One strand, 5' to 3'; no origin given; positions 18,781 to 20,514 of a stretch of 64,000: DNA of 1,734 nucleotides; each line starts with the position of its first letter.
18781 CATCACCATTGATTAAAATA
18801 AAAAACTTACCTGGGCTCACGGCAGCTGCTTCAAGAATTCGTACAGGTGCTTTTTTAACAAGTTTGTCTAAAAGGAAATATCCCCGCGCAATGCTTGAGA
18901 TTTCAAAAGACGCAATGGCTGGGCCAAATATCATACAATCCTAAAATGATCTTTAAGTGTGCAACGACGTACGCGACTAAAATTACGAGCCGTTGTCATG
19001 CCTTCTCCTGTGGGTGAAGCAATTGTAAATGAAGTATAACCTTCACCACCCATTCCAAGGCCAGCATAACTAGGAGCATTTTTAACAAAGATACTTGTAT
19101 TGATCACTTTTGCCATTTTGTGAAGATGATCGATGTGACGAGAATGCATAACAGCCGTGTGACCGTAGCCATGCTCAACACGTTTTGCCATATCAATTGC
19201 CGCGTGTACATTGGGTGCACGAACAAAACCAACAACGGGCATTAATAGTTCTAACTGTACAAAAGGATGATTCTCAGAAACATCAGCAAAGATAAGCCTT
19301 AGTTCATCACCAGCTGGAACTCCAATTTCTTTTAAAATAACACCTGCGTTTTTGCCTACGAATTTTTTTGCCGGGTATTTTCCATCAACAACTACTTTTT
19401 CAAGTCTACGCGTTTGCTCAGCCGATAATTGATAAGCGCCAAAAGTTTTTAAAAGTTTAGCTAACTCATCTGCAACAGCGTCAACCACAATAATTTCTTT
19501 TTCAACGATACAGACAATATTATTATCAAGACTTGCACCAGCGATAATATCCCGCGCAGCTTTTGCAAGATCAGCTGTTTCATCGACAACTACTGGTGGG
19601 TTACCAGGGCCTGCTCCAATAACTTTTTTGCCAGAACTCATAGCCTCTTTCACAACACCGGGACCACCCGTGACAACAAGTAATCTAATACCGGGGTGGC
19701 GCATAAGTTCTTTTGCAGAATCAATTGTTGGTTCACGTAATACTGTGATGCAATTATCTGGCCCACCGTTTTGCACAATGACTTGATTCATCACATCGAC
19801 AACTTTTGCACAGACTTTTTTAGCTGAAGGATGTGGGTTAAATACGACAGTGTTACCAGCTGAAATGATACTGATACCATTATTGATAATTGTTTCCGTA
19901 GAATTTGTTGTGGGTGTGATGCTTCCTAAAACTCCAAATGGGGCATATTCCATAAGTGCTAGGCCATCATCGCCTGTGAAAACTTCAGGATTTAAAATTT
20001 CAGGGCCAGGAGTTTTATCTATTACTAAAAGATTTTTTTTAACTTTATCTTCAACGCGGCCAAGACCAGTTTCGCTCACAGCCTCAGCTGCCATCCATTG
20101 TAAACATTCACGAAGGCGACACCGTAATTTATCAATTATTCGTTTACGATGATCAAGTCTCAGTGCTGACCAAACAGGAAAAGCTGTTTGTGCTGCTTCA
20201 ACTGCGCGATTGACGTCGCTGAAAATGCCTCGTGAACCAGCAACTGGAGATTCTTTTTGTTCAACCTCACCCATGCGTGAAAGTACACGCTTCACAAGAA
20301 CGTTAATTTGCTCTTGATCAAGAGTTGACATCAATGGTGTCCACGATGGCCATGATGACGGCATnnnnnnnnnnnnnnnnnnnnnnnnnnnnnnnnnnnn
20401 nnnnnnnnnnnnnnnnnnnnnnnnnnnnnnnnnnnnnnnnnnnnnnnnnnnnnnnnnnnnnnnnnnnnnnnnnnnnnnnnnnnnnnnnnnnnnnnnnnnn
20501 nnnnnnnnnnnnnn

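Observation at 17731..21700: Compact microcompartment operon whose only enzyme is an aldehyde dehydrogenase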

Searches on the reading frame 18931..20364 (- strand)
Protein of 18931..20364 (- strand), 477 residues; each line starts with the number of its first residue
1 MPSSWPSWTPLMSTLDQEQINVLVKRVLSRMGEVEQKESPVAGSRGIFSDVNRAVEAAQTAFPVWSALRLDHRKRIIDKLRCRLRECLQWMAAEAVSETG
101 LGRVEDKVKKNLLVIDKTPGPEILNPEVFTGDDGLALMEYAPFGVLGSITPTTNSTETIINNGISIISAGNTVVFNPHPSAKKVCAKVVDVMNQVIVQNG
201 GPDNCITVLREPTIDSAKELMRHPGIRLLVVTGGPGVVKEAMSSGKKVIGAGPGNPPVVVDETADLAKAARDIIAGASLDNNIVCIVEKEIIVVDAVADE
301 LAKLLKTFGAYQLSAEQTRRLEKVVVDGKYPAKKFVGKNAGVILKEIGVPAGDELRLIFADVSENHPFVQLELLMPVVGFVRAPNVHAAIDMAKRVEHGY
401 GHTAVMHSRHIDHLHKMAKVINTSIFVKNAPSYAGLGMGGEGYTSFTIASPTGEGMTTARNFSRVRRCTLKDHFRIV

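Call 3: search_protein_families(library=pfam, proteins=[window:18931-20364:-], max_evalue=0.01)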
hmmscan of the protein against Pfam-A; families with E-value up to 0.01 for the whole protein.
window:18931-20364:- (477 aa): 1 family
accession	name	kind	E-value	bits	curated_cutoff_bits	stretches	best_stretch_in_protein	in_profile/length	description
PF00171.27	Aldedh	-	2.4e-35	122.4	23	1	49-432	29-426/461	Aldehyde dehydrogenase family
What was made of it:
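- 18931..20331 (-): CoA-acylating aldehyde dehydrogenase of the PduP/EutE class, 466 aa. It is the only enzyme of the operon. The open frame extends to 20364, but public gene calls use M12 at 20331 as the start. PF00171, E 2.4e-35 (call 3).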

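Call 5: find_homologous_proteins(query=window:18931-20364:-, max_evalue=1e-20)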
Query window:18931-20364:- (477 aa): 8000 proteins with E <= 1e-20 among 8000 candidates; the best 120 are listed.
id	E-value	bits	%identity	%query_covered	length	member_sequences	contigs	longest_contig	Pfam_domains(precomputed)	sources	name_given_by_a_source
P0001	0.0e+0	1035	100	98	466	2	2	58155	PF00171.28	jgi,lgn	-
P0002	1.5e-267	906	86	98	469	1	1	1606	PF00171.28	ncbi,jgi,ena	jgi:acyl-CoA reductase-like NAD-dependent aldehyde dehydrogenase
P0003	1.8e-261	886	83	97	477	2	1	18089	PF00171.28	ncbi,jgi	-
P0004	6.5e-261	884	85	97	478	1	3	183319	PF00171.28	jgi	jgi:acyl-CoA reductase-like NAD-dependent aldehyde dehydrogenase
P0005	2.9e-259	879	83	97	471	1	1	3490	PF00171.28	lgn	-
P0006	7.5e-256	867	83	97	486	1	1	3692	PF00171.28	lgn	-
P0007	1.1e-254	863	81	98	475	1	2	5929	PF00171.28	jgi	jgi:acyl-CoA reductase-like NAD-dependent aldehyde dehydrogenase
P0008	5.7e-254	861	82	97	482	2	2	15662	PF00171.28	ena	-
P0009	6.8e-253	858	75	97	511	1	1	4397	PF00171.28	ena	-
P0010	1.1e-251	854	83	97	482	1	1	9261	PF00171.28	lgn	-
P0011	3.2e-250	849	81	97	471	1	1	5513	PF00171.28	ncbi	-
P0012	4.7e-246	835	79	97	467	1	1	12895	PF00171.28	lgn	-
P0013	1.9e-245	833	76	97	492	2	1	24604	PF00171.28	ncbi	-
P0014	2.5e-244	829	79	97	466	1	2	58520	PF00171.28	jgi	jgi:acyl-CoA reductase-like NAD-dependent aldehyde dehydrogenase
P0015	9.0e-241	818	78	98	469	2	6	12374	PF00171.28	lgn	-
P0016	3.3e-237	806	77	98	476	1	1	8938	PF00171.28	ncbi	-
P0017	4.1e-237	806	77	98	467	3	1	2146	PF00171.28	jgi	jgi:acyl-CoA reductase-like NAD-dependent aldehyde dehydrogenase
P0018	1.2e-235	801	77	97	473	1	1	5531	PF00171.28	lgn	-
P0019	2.0e-230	784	74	100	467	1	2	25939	PF00171.28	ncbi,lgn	-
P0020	2.7e-221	753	74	95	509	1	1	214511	PF00171.28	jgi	-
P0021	7.0e-210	716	73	91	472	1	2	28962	PF00171.28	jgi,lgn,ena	-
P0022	3.6e-206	704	67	97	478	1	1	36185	PF00171.28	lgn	-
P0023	2.4e-204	698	66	97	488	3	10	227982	PF00171.28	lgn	-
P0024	1.8e-203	695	71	91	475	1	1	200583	PF00171.28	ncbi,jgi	jgi:propionaldehyde dehydrogenase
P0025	2.0e-203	695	71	91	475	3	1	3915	PF00171.28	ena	-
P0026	4.5e-203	693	71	91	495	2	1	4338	PF00171.28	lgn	-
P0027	6.6e-203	693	71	91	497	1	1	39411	PF00171.28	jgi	jgi:propionaldehyde dehydrogenase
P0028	2.4e-200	684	69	93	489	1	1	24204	PF00171.28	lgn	-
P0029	2.9e-199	681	70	91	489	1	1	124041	PF00171.28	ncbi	-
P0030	1.4e-198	679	70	91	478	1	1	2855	PF00171.28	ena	-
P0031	2.5e-198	678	70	91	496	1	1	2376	PF00171.28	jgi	jgi:acyl-CoA reductase-like NAD-dependent aldehyde dehydrogenase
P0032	2.6e-198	678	69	91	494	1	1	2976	PF00171.28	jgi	jgi:propionaldehyde dehydrogenase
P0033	3.1e-197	674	70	90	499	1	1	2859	PF00171.28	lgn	-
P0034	5.6e-196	670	69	91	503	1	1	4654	PF00171.28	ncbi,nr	ncbi:MAG TPA: aldehyde dehydrogenase family protein [Bdellovibrionales bacterium]|nr:aldehyde dehydr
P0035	1.3e-195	669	70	90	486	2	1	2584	PF00171.28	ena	-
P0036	4.3e-195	667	64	98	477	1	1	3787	PF00171.28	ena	-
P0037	4.5e-194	664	63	97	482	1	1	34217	PF00171.28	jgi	jgi:acyl-CoA reductase-like NAD-dependent aldehyde dehydrogenase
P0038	1.5e-193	662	69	86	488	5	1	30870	PF00171.28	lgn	-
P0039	3.2e-192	658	62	97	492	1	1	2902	PF00171.28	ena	-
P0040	4.3e-192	657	64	98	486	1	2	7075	PF00171.28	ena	-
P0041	3.4e-191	654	64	98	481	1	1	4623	PF00171.28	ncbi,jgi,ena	jgi:acyl-CoA reductase-like NAD-dependent aldehyde dehydrogenase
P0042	3.7e-191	654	68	87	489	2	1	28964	PF00171.28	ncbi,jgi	jgi:acyl-CoA reductase-like NAD-dependent aldehyde dehydrogenase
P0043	3.7e-191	654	63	98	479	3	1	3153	PF00171.28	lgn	-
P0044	1.7e-190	652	67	90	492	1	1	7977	PF00171.28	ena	-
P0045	3.1e-190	651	61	98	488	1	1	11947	PF00171.28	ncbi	-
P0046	9.1e-190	650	67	93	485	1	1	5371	PF00171.28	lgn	-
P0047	9.8e-190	649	64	97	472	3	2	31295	PF00171.28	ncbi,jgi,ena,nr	ncbi:MAG: aldehyde dehydrogenase EutE [Bdellovibrionales bacterium RIFOXYD1_FULL_44_7]|nr:MAG: aldeh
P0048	2.3e-189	648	63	98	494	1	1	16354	PF00171.28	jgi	jgi:acyl-CoA reductase-like NAD-dependent aldehyde dehydrogenase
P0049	4.1e-189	647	63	97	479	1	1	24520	PF00171.28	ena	-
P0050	4.2e-189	647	63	97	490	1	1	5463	PF00171.28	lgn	-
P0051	4.4e-189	647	62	97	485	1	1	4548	PF00171.28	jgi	-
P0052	9.4e-189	646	63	97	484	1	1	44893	PF00171.28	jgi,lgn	-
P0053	1.3e-188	646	63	97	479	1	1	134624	PF00171.28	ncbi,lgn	-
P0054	1.7e-188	645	61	98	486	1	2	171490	PF00171.28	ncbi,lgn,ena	ncbi:MAG: aldehyde dehydrogenase family protein [Bdellovibrionota bacterium]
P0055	2.6e-188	645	67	91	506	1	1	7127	PF00171.28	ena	-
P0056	3.8e-188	644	65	97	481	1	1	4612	PF00171.28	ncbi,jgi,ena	jgi:acyl-CoA reductase-like NAD-dependent aldehyde dehydrogenase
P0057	4.3e-188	644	62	97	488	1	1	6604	PF00171.28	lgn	-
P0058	5.9e-188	644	63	97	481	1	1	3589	PF00171.28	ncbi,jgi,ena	jgi:acyl-CoA reductase-like NAD-dependent aldehyde dehydrogenase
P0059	7.6e-188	643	62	97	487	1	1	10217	PF00171.28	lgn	-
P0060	2.0e-187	642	60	97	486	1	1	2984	PF00171.28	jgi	jgi:acyl-CoA reductase-like NAD-dependent aldehyde dehydrogenase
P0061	2.7e-187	641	60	98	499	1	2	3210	PF00171.28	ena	-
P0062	3.0e-187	641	62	97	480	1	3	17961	PF00171.28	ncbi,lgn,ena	ncbi:MAG: aldehyde dehydrogenase family protein [Bdellovibrionota bacterium]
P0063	3.5e-187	641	60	97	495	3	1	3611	PF00171.28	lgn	-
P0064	5.0e-187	640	63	97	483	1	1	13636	PF00171.28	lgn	-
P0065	1.1e-186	639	61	97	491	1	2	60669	PF00171.28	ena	-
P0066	1.3e-186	639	63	97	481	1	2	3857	PF00171.28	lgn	-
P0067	1.9e-186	639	63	99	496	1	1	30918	PF00171.28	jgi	-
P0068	2.7e-186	638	61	97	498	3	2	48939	PF00171.28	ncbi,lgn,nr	ncbi:MAG: aldehyde dehydrogenase EutE [Deltaproteobacteria bacterium]|nr:aldehyde dehydrogenase EutE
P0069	1.6e-185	635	65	95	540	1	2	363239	PF00171.28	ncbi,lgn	ncbi:MAG: aldehyde dehydrogenase family protein [Bacteriovoracia bacterium]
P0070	3.1e-185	635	61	97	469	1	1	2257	PF00171.28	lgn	-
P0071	3.6e-185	634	63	97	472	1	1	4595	PF00171.28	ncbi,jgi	jgi:acyl-CoA reductase-like NAD-dependent aldehyde dehydrogenase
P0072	4.5e-185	634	62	97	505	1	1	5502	PF00171.28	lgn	-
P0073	2.3e-184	632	62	98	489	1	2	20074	PF00171.28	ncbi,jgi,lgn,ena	jgi:acyl-CoA reductase-like NAD-dependent aldehyde dehydrogenase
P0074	2.6e-184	632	62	98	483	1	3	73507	PF00171.28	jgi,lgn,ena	-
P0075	4.3e-184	631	67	90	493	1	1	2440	PF00171.28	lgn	-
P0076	5.9e-184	630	59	97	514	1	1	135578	PF00171.28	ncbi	-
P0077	9.1e-184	630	65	90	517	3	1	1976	PF00171.28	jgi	jgi:acyl-CoA reductase-like NAD-dependent aldehyde dehydrogenase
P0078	1.4e-183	629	66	90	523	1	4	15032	PF00171.28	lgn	-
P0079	1.8e-183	629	66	90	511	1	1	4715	PF00171.28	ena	-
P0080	2.0e-183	629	61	97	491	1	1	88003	PF00171.28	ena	-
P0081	8.2e-183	627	66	87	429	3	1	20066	PF00171.28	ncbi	ncbi:aldehyde dehydrogenase family protein [Bdellovibrionota bacterium FG-2]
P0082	1.4e-182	626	60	97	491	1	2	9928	PF00171.28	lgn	-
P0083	3.9e-182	624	66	91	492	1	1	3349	PF00171.28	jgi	jgi:acyl-CoA reductase-like NAD-dependent aldehyde dehydrogenase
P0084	6.5e-182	624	66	90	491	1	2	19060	PF00171.28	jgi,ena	-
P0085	8.2e-182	623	67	87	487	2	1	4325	PF00171.28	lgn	-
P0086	8.7e-182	623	64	92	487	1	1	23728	PF00171.28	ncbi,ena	-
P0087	3.8e-181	621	66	92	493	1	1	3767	PF00171.28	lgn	-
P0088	7.0e-181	620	64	93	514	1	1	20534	PF00171.28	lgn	-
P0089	2.5e-180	618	67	87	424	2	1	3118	PF00171.28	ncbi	ncbi:MAG: aldehyde dehydrogenase family protein, partial [Bdellovibrionota bacterium]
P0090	3.2e-180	618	60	97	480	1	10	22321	PF00171.28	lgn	-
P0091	3.9e-180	618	67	91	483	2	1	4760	PF00171.28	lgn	-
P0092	5.5e-179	614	61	98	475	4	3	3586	PF00171.28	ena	-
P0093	6.8e-179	614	65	90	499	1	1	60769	PF00171.28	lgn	-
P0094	2.2e-178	612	62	97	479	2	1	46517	PF00171.28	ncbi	-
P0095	2.8e-178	612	61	97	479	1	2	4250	PF00171.28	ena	-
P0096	5.1e-178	611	61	97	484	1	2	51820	PF00171.28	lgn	-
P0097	6.8e-178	610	62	96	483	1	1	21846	PF00171.28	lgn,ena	-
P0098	1.2e-177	610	64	91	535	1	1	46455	PF00171.28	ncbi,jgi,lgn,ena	-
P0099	2.4e-177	609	65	92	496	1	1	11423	PF00171.28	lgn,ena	-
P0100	2.5e-177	609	65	91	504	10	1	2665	PF00171.28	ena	-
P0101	2.0e-176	606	61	98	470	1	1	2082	PF00171.28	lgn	-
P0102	1.3e-175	603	60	97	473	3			PF00171.28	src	-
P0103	1.6e-175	603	58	97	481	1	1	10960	PF00171.28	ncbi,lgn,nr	ncbi:MAG: aldehyde dehydrogenase EutE [Deltaproteobacteria bacterium]|nr:aldehyde dehydrogenase EutE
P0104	1.7e-175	602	65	91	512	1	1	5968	PF00171.28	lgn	-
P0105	1.4e-172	593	59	96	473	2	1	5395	PF00171.28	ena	-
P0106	1.4e-171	590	62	91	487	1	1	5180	PF00171.28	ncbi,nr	ncbi:MAG TPA: aldehyde dehydrogenase family protein [Bdellovibrionota bacterium]|nr:aldehyde dehydro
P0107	1.5e-171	589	60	95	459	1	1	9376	PF00171.28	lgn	-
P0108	2.1e-171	589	59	97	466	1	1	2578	PF00171.28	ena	-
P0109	3.1e-171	588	62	91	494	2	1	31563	PF00171.28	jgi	jgi:acyl-CoA reductase-like NAD-dependent aldehyde dehydrogenase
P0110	5.5e-171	588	57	97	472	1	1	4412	PF00171.28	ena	-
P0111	6.7e-171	587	57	98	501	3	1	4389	PF00171.28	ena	-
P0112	8.7e-171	587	58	97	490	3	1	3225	PF00171.28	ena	-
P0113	9.2e-171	587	58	97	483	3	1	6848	PF00171.28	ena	-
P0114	1.2e-170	586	57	98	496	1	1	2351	PF00171.28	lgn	-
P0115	1.3e-170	586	62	90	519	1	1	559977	PF00171.28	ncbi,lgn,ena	-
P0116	2.5e-170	585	61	90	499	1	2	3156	PF00171.28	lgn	-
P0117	2.6e-170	585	58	98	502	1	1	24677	PF00171.28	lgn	-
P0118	3.1e-170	585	57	98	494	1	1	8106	PF00171.28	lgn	-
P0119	3.2e-170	585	64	91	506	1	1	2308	PF00171.28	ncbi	-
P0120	5.1e-170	584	59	97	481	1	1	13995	PF00171.28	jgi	jgi:acyl-CoA reductase-like NAD-dependent aldehyde dehydrogenase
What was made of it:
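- Checked: The start that public gene calls use is M12 at 20331, giving 466 aa (P0001, 100% identical, call 5).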

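Call 6: find_encoding_contigs(protein=P0004, flank=10000, max_places=2)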
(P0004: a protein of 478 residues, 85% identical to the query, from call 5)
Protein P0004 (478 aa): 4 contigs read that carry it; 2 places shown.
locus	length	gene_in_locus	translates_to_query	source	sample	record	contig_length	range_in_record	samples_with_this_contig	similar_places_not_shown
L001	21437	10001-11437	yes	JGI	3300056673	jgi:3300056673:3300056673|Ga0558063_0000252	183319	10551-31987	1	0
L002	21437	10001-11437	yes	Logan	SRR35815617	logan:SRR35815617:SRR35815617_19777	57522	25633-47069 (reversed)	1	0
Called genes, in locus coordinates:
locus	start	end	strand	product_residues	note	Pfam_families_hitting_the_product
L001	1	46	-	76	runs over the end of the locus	PF16982:Flp1_like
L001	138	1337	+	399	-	PF00112:Peptidase_C1 (faint)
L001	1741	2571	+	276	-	-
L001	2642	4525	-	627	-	PF13520:AA_permease_2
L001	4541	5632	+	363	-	PF20510:HgmA_N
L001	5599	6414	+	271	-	-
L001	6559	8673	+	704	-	-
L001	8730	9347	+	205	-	PF27545:CsoS1D_N, PF00936:BMC (faint)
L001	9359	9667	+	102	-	PF00936:BMC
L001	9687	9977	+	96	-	PF03319:EutN_CcmL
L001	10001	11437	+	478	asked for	PF00171:Aldedh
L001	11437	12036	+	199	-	PF00936:BMC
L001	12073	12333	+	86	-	PF03319:EutN_CcmL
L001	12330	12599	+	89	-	PF03319:EutN_CcmL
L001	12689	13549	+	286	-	-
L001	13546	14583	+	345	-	PF08668:HDOD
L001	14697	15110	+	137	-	PF09969:DUF2203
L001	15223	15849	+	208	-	PF00561:Abhydrolase_1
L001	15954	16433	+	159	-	-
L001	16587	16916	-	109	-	PF00076:RRM_1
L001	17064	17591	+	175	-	PF04307:YdjM (weak)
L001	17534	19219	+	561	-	PF00795:CN_hydrolase, PF02540:NAD_synthase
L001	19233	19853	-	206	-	PF00929:RNase_T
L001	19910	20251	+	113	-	PF00111:Fer2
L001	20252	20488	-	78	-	PF12441:CopG_antitoxin (weak)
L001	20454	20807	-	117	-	PF04365:BrnT_toxin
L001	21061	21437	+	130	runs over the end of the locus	-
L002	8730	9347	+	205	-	PF27545:CsoS1D_N, PF00936:BMC (faint)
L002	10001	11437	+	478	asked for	PF00171:Aldedh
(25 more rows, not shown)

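Call 7: find_encoding_contigs(protein=P0024, flank=10000, max_places=2)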
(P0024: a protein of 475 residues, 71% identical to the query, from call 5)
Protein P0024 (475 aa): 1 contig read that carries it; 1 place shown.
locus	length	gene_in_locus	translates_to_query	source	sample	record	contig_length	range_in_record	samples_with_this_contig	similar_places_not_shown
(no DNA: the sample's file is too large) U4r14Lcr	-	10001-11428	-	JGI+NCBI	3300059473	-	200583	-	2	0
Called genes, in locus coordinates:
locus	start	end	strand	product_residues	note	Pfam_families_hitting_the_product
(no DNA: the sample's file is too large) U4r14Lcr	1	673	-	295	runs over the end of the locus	PF08666:SAF, PF16976:RcpC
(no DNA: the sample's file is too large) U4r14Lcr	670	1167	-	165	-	-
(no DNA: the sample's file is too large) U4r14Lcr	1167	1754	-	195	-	-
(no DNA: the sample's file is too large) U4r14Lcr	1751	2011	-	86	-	-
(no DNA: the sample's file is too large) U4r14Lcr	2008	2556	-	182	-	PF01478:Peptidase_A24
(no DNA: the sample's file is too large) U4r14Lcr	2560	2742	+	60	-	-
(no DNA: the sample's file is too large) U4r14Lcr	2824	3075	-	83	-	PF16982:Flp1_like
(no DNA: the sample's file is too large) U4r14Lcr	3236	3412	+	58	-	-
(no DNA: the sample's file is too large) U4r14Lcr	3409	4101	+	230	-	-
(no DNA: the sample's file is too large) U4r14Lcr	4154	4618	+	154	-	PF19502:DUF6036 (faint)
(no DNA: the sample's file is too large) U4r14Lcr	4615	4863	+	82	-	PF14384:BrnA_antitoxin (weak)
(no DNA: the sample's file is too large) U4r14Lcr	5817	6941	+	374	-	PF13173:AAA_14, PF13635:DUF4143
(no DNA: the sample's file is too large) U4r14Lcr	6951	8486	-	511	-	-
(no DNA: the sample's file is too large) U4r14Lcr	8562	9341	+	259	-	PF27545:CsoS1D_N, PF00936:BMC (faint)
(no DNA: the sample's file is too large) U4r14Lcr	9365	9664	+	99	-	PF00936:BMC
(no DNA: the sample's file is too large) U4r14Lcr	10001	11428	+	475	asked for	PF00171:Aldedh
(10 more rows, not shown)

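Call 21: find_encoding_contigs(protein=P0001, flank=10000, max_places=3)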
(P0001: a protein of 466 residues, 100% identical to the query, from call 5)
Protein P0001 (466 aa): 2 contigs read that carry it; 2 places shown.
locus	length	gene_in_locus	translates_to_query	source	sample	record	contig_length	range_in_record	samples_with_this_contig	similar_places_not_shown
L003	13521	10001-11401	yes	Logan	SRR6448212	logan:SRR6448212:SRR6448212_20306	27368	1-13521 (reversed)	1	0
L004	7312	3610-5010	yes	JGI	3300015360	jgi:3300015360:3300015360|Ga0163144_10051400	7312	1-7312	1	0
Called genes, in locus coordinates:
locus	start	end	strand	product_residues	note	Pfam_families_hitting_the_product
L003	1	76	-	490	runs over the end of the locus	PF04972:BON (faint), PF00263:Secretin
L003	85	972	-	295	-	PF08666:SAF, PF16976:RcpC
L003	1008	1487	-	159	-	-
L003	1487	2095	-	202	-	-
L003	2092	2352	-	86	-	-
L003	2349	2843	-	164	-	PF01478:Peptidase_A24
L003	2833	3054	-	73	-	-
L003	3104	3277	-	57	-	PF16982:Flp1_like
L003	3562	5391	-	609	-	PF13520:AA_permease_2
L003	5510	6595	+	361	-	PF20510:HgmA_N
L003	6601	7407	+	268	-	-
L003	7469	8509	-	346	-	-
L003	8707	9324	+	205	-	PF27545:CsoS1D_N, PF00936:BMC (faint)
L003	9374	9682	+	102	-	PF00936:BMC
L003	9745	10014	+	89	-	PF03319:EutN_CcmL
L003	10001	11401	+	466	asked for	PF00171:Aldedh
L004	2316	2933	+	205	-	PF27545:CsoS1D_N, PF00936:BMC (faint)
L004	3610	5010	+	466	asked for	PF00171:Aldedh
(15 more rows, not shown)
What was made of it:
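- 18931..20331 (-): The 466 aa call comes from P0001 (calls 5, 21).
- Checked: The precomputed Pfam of the identical protein also lists PF27545 CsoS1D_N (call 21).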
